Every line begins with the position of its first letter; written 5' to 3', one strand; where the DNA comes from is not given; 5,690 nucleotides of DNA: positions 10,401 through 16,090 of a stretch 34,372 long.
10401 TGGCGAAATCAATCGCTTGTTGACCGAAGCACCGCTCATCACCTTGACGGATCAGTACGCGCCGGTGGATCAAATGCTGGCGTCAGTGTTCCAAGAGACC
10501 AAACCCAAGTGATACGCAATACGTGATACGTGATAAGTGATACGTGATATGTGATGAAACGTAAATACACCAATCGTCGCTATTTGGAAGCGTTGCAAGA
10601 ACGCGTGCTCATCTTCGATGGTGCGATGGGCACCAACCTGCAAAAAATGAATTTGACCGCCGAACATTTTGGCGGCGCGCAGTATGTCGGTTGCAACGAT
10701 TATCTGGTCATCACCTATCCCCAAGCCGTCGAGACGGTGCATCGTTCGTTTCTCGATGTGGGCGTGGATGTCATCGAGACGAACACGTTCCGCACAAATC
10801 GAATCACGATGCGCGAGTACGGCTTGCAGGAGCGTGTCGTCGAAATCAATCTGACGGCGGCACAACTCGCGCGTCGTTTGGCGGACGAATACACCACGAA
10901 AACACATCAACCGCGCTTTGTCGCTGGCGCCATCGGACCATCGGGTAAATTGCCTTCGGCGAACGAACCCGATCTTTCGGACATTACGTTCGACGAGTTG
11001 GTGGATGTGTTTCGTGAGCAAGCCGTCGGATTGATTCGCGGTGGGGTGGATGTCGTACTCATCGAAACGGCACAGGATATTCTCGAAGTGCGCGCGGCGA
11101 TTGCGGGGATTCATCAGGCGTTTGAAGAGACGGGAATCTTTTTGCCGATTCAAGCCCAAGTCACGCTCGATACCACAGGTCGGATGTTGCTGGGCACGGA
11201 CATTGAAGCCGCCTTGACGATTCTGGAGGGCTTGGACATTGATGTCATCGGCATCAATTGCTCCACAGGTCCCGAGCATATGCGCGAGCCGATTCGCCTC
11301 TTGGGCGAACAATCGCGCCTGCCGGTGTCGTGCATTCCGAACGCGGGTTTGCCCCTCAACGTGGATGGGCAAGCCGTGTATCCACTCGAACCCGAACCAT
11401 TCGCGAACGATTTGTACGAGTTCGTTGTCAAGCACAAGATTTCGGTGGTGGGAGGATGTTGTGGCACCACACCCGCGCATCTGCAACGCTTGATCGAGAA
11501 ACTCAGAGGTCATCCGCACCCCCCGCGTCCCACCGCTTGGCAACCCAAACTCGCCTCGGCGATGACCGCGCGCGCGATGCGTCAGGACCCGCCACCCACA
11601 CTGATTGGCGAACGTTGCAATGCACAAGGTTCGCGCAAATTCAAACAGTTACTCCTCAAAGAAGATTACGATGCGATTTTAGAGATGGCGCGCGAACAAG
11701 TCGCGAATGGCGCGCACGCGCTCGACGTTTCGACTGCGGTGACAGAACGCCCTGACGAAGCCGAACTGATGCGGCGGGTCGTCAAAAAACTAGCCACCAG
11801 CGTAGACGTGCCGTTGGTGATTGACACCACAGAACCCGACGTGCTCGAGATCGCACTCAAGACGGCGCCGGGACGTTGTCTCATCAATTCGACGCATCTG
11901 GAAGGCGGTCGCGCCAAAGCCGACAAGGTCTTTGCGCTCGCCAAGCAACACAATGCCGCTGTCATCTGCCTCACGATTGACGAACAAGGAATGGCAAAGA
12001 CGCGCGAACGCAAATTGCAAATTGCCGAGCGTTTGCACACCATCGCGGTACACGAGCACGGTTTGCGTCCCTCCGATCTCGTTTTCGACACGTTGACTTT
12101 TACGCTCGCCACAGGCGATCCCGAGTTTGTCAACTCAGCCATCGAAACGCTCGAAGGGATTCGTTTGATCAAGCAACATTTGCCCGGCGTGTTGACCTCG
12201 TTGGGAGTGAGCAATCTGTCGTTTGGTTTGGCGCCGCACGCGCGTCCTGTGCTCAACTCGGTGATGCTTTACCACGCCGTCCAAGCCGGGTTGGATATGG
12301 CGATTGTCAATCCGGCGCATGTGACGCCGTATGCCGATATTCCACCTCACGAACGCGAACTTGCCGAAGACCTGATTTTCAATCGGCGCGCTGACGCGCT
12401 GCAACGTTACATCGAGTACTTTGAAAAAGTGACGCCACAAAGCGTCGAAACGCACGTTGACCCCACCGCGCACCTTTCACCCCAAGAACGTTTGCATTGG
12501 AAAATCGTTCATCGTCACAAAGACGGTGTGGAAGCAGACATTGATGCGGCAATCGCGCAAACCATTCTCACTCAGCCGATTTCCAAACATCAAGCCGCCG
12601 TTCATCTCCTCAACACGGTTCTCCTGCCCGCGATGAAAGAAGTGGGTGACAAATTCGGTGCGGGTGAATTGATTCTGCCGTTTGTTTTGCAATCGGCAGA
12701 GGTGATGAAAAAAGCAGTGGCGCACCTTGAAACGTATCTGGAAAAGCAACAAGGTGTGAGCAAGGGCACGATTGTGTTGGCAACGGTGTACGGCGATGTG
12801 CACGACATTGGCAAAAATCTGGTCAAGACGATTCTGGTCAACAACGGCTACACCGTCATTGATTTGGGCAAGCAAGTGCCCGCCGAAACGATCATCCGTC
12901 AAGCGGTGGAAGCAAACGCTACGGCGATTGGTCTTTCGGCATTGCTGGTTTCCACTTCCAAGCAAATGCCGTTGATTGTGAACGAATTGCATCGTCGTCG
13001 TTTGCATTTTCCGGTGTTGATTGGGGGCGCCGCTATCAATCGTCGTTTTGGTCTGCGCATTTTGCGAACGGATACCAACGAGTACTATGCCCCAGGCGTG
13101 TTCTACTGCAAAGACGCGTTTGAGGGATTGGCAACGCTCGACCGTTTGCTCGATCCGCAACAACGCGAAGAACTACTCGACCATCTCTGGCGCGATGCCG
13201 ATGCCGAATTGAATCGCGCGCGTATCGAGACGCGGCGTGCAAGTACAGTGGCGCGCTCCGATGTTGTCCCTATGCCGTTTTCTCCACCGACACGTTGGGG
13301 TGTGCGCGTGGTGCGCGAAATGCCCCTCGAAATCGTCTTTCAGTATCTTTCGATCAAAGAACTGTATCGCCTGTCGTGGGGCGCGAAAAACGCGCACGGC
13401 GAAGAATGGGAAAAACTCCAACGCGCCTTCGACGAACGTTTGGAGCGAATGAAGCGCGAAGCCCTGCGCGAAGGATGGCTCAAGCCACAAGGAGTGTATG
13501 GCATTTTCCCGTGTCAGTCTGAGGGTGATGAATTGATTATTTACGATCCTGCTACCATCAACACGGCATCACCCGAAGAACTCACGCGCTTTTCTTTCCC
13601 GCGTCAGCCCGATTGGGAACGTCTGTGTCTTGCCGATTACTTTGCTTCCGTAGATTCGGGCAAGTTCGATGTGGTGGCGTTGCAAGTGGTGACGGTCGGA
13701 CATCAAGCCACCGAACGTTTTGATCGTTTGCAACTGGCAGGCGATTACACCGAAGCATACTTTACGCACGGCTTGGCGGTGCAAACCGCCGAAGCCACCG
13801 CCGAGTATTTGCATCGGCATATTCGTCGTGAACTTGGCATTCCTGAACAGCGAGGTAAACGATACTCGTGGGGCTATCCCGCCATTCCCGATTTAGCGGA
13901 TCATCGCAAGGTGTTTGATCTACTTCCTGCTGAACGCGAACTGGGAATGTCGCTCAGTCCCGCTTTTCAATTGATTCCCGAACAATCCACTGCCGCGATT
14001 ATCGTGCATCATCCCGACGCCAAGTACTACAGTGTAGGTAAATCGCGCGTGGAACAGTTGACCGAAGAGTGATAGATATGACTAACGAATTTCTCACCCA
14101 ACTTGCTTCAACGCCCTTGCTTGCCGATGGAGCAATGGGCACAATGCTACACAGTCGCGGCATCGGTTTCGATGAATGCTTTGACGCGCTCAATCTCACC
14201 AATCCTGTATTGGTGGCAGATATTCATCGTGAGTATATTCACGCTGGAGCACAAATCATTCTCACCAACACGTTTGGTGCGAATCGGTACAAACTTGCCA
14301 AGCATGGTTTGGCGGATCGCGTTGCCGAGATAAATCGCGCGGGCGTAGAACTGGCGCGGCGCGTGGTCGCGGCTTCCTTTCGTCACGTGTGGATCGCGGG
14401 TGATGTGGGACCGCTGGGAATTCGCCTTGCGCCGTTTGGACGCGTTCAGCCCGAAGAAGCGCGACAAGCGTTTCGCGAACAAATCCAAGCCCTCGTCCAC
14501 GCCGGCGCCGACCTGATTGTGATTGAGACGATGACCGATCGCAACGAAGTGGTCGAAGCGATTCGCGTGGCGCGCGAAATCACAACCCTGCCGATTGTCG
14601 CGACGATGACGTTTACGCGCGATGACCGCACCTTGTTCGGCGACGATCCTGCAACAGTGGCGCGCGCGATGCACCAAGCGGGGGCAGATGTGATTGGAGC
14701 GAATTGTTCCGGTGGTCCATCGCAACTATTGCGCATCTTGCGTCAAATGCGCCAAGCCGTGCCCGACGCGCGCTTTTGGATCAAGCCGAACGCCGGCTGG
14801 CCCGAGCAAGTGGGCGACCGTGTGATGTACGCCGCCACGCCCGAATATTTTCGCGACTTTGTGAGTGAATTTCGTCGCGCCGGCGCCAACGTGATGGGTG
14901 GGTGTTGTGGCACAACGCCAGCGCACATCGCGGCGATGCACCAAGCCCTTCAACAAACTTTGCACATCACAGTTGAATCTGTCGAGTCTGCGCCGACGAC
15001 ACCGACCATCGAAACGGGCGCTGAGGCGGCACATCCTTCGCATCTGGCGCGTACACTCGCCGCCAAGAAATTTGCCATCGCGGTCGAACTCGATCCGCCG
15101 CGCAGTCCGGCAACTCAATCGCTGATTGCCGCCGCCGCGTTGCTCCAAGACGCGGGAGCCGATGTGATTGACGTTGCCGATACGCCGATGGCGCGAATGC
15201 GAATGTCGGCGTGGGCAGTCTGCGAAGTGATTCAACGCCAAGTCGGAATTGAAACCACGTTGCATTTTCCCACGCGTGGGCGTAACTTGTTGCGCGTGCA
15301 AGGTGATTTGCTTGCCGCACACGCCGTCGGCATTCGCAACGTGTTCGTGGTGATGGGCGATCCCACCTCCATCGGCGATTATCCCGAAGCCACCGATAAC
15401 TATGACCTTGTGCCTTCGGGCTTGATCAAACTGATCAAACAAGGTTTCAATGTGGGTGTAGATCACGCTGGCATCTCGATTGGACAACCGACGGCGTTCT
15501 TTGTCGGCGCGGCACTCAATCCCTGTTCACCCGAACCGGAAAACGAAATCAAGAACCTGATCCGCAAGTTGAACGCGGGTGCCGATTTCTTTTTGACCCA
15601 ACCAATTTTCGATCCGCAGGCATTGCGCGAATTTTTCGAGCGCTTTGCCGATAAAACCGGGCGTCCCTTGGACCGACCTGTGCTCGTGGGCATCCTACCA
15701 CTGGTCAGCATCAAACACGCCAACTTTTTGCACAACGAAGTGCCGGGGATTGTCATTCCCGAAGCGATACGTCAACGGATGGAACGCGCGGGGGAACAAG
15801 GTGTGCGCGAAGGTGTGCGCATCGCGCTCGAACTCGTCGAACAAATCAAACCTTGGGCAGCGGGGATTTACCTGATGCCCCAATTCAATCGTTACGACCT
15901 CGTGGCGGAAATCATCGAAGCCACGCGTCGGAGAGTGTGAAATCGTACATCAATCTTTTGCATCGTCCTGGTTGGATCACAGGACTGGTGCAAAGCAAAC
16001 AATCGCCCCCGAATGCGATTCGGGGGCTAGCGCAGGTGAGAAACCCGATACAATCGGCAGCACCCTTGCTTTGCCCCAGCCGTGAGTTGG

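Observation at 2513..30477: Locus-specific tandem arrays of degenerate 7-10-mers occupy many of the intergenic gaps (STRR-like)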

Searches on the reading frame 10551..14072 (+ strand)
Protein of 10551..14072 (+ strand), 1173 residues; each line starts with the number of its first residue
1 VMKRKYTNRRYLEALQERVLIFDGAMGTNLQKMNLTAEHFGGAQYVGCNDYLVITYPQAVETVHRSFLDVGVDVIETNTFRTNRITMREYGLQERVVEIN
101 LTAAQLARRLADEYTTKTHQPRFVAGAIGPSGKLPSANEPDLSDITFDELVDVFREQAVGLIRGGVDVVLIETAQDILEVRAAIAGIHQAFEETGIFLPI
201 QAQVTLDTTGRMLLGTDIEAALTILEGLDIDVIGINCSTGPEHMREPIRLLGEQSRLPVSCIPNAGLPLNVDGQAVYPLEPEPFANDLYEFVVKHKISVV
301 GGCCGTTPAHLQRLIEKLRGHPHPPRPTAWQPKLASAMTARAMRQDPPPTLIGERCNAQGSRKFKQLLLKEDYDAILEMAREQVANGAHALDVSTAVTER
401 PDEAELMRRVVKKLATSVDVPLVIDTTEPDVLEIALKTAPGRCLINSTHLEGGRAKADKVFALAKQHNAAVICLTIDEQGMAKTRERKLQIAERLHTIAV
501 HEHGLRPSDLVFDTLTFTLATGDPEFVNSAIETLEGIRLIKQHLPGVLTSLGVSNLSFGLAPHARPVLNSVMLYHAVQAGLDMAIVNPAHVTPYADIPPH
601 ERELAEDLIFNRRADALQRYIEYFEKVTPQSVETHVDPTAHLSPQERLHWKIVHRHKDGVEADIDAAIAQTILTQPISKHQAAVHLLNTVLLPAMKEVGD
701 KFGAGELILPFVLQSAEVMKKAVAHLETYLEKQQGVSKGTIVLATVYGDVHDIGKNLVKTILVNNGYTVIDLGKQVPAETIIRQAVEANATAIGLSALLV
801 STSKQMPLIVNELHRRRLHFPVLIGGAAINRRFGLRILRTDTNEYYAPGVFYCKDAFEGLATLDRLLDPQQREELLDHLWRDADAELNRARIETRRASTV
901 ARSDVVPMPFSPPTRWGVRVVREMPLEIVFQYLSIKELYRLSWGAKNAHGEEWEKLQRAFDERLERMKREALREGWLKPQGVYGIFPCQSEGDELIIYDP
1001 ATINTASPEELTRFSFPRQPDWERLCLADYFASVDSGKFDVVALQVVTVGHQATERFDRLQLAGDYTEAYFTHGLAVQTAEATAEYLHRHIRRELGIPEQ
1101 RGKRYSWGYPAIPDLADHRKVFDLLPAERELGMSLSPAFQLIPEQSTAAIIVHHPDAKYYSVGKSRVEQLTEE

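Call 5: search_protein_families(library=pfam, proteins=[window:10551-14072:+])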
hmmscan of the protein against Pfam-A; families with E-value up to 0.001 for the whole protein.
window:10551-14072:+ (1173 aa): 6 families
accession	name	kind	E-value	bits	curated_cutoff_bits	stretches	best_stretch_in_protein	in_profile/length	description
PF02574.22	S-methyl_trans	-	1.3e-81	275.1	22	1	20-316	1-281/283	Homocysteine S-methyltransferase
PF00809.28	Pterin_bind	-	1.7e-41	142.9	25.5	1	353-587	1-244/244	Pterin binding enzyme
PF02965.22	Met_synt_B12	-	8.8e-36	124.2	25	1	950-1171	34-266/273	Vitamin B12 dependent methionine synthase, activation domain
PF02310.24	B12-binding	-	9.5e-23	80.8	32.1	1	740-828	2-90/121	B12 binding domain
PF02607.22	B12-binding_2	-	1.4e-16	60.9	23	1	646-727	3-74/74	B12 binding domain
PF03599.22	CdhD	-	5e-08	32.5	24.8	1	371-493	50-168/387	CO dehydrogenase/acetyl-CoA synthase delta subunit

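Call 9: find_related_loci(query=window:10551-14072:+, collection=genome_contigs, flank=10000)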
Query window:10551-14072:+ (1173 aa) in genome_contigs; peptide patterns used: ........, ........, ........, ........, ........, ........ (x = any residue, [..] = any of these).
600 stretches matched a pattern (row limit reached: there are more); 595 encode a relative of the query (tblastn E <= 1e-3); the best 80 are kept; 80 distinct loci.
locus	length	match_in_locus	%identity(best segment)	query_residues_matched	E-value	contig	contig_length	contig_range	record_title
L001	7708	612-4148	75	1-1170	0e+0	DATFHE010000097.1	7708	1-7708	MAG TPA_asm: Anaerolineales bacterium isolate SMAG_U8681 k141_400575, whole genome shotgun sequence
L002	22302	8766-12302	75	1-1170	0e+0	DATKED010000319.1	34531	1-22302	MAG TPA_asm: Anaerolineales bacterium isolate SMAG_U14490 k141_2091875, whole genome shotgun sequence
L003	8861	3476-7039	74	1-1170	0e+0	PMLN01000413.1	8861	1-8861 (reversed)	MAG: Anaerolineae bacterium isolate fen_1038 73.20120600_E1D.109_contig_195722, whole genome shotgun sequence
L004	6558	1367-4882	75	2-1170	0e+0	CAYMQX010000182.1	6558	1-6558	MAG TPA_asm: uncultured Anaerolineaceae bacterium isolate binchicken_co27_90 genome assembly, contig: NODE_20628_length_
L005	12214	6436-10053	72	1-1170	0e+0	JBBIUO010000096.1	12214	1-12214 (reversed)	MAG: Chloroflexota bacterium isolate QNS170220_bin_55 NODE_1794_length_12214_cov_4.571840, whole genome shotgun sequence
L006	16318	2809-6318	74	1-1170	0e+0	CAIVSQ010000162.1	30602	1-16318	MAG: uncultured Anaerolineae bacterium isolate Loclat_bin-05256 genome assembly, contig: bin-05256:162/612, whole genome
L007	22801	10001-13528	73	2-1170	0e+0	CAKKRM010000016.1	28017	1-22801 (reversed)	Anaerolineales bacterium isolate Hainich-H51-bin274-1-1 genome assembly, contig: H51-bin274_1_1_Hain_H51_02um_R2_478_len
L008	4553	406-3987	71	1-1170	0e+0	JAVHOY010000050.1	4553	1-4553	MAG: bacterium isolate WB02no20_51_33 NODE_12887_length_4553_cov_18.489329, whole genome shotgun sequence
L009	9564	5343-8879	73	2-1170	0e+0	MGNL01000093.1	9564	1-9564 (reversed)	MAG: Chloroflexi bacterium RBG_16_51_16 RBG_16_scaffold_35770, whole genome shotgun sequence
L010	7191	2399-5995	71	1-1170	0e+0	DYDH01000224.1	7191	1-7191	MAG TPA_asm: Herpetosiphon sp. isolate IMS_BF NODE_2474_length_7258_cov_6.6607, whole genome shotgun sequence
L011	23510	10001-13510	72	2-1172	0e+0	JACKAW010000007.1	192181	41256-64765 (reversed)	MAG: Anaerolineales bacterium isolate HK-STAS-CHLO-5 HK-STAS-CHLO-5_7, whole genome shotgun sequence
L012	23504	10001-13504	71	1-1172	0e+0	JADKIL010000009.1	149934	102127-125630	MAG: Candidatus Villigracilis vicinus isolate Skiv_MAXAC.043 tig00012983-10-1491370, whole genome shotgun sequence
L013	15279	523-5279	72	1-1170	0e+0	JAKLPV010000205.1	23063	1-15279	MAG: Anaerolineae bacterium isolate bin S2.119 k141_651348, whole genome shotgun sequence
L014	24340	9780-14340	71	2-1172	0e+0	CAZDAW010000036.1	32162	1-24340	MAG TPA_asm: uncultured Anaerolineaceae bacterium isolate SRP167436_co1_201 genome assembly, contig: NODE_1944_length_32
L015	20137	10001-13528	71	1-1172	0e+0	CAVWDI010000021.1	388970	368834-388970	MAG: uncultured Chloroflexia bacterium isolate MFD03804.bin.2.42 genome assembly, contig: contig_4327, whole genome shot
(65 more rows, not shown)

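Call 21: find_encoding_contigs(protein=window:10554-14072:+, flank=10000, max_places=10)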
Protein window:10554-14072:+ (1172 aa): no gene with exactly this product is on record in the collection.

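Call 22: find_related_loci(query=window:10554-14072:+, collection=metagenome_contigs, flank=10000)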
Query window:10554-14072:+ (1172 aa) in metagenome_contigs; peptide patterns used: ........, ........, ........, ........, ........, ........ (x = any residue, [..] = any of these).
600 stretches matched a pattern (row limit reached: there are more); 587 encode a relative of the query (tblastn E <= 1e-3); the best 80 are kept; 80 distinct loci.
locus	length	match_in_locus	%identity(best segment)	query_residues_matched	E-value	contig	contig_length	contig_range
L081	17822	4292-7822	76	1-1169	0e+0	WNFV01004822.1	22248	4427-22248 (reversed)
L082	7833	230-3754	76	1-1171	0e+0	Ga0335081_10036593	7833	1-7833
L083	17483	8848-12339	75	1-1169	0e+0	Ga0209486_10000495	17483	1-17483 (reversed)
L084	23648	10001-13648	73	1-1171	0e+0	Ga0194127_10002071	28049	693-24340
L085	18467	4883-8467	73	1-1169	0e+0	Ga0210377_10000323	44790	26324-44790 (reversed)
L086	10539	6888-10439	74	3-1171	0e+0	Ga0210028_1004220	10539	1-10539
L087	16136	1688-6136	73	3-1169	0e+0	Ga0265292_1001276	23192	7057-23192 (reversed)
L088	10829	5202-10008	73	1-1170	0e+0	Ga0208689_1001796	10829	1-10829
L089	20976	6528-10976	72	2-1169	0e+0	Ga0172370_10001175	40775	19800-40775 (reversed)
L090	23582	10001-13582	69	1-1169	0e+0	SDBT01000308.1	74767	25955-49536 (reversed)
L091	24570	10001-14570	71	1-1171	0e+0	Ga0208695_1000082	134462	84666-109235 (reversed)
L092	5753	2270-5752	72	1-1134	0e+0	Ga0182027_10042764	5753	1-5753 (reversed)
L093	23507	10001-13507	70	2-1169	0e+0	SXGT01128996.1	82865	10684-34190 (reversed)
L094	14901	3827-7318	70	3-1169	0e+0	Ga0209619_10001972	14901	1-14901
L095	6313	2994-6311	75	2-1111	0e+0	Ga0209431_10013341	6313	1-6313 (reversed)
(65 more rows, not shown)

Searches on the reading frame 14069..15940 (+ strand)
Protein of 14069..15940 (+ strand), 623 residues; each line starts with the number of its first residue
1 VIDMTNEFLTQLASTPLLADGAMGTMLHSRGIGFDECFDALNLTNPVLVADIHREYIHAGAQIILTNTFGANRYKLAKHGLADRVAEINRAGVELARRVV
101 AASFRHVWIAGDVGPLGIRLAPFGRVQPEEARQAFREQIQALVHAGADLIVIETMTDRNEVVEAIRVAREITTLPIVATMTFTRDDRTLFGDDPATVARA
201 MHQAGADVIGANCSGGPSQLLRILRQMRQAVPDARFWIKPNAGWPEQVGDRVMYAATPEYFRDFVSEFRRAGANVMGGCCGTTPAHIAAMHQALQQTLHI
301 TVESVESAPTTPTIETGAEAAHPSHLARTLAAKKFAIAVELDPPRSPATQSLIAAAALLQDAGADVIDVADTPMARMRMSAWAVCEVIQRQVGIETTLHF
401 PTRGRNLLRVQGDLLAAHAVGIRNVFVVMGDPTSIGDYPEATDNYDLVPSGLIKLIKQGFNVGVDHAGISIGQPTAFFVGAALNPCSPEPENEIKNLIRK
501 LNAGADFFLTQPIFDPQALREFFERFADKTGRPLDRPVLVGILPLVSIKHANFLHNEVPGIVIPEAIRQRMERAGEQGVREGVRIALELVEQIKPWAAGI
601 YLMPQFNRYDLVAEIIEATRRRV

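Call 5: search_protein_families(library=pfam, proteins=[window:14069-15940:+])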
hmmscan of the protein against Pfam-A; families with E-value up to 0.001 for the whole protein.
window:14069-15940:+ (623 aa): 2 families
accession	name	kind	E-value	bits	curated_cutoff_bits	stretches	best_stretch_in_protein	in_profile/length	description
PF02574.22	S-methyl_trans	-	8.1e-74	249.5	22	1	17-294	1-283/283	Homocysteine S-methyltransferase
PF02219.23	MTHFR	-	1.7e-33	116.6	24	1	327-617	3-284/287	Methylenetetrahydrofolate reductase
